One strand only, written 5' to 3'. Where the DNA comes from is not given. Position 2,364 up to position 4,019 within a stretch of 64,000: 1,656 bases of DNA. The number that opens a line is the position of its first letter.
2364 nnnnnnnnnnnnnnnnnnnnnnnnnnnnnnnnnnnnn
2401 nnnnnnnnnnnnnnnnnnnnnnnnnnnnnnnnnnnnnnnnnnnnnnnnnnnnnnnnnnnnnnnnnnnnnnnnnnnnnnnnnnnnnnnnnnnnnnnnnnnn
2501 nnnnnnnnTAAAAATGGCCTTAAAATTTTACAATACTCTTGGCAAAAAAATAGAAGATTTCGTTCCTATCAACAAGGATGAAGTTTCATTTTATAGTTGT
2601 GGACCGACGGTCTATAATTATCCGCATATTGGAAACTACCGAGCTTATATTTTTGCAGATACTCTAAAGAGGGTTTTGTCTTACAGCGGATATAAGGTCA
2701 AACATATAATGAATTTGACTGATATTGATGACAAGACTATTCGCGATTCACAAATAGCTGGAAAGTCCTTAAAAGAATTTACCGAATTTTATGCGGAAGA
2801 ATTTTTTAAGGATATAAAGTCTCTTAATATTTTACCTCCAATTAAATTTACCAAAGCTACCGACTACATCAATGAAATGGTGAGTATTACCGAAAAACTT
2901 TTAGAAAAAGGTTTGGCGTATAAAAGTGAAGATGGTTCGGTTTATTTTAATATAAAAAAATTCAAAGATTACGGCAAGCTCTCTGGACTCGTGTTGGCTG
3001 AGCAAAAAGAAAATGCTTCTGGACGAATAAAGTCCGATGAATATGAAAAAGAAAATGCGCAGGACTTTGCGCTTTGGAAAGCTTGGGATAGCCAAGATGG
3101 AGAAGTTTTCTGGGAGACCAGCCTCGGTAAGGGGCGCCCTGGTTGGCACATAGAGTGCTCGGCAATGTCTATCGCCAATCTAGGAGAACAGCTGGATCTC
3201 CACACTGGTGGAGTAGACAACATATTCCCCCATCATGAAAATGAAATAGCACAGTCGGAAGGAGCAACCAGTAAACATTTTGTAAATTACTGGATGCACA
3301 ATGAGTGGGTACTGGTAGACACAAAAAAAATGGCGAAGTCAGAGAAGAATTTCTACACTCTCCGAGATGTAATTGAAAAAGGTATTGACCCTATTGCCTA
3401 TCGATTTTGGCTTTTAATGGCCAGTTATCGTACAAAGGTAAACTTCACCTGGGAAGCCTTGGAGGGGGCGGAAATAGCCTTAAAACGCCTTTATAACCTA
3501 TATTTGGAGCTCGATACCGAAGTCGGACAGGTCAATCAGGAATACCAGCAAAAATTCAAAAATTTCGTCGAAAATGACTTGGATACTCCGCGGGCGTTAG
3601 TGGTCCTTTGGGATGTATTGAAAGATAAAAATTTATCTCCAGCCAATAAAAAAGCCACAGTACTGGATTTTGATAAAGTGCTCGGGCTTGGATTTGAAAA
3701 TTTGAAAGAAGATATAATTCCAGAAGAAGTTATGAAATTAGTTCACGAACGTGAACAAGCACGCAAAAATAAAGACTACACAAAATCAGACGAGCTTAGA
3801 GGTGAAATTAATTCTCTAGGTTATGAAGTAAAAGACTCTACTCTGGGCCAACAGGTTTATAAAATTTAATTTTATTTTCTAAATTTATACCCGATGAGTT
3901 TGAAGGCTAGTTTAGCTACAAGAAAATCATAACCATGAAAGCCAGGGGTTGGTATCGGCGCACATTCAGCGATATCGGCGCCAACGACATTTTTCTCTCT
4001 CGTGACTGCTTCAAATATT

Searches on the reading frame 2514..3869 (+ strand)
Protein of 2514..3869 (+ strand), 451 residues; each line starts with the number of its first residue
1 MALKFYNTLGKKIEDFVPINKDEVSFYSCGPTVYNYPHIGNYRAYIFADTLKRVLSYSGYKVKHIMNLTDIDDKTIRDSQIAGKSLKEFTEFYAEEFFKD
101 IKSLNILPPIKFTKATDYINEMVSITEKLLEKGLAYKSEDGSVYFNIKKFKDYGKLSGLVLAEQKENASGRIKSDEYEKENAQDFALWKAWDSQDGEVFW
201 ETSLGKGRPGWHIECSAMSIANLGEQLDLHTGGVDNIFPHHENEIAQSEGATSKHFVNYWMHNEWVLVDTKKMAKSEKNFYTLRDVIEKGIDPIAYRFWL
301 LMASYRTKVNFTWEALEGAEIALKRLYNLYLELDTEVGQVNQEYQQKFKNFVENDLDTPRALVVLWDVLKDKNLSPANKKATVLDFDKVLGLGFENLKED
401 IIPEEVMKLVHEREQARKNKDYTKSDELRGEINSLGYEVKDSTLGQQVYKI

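Call 61: search_protein_families(library=pfam, proteins=[window:2514-3869:+], max_evalue=0.00001)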
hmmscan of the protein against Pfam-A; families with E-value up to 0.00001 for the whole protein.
window:2514-3869:+ (451 aa): 3 families
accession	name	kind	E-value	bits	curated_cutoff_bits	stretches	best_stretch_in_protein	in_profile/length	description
PF01406.26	tRNA-synt_1e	-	1.1e-105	353.7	27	1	16-319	2-299/301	tRNA synthetases class I (C) catalytic domain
PF09334.17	tRNA-synt_1g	-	2.2e-10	40.3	20.1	0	35-145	12-123/391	tRNA synthetases class I (M)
PF23493.1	CysS_C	-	6.5e-08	33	23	1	402-448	4-50/51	Cysteinyl-tRNA ligase anticodon binding domain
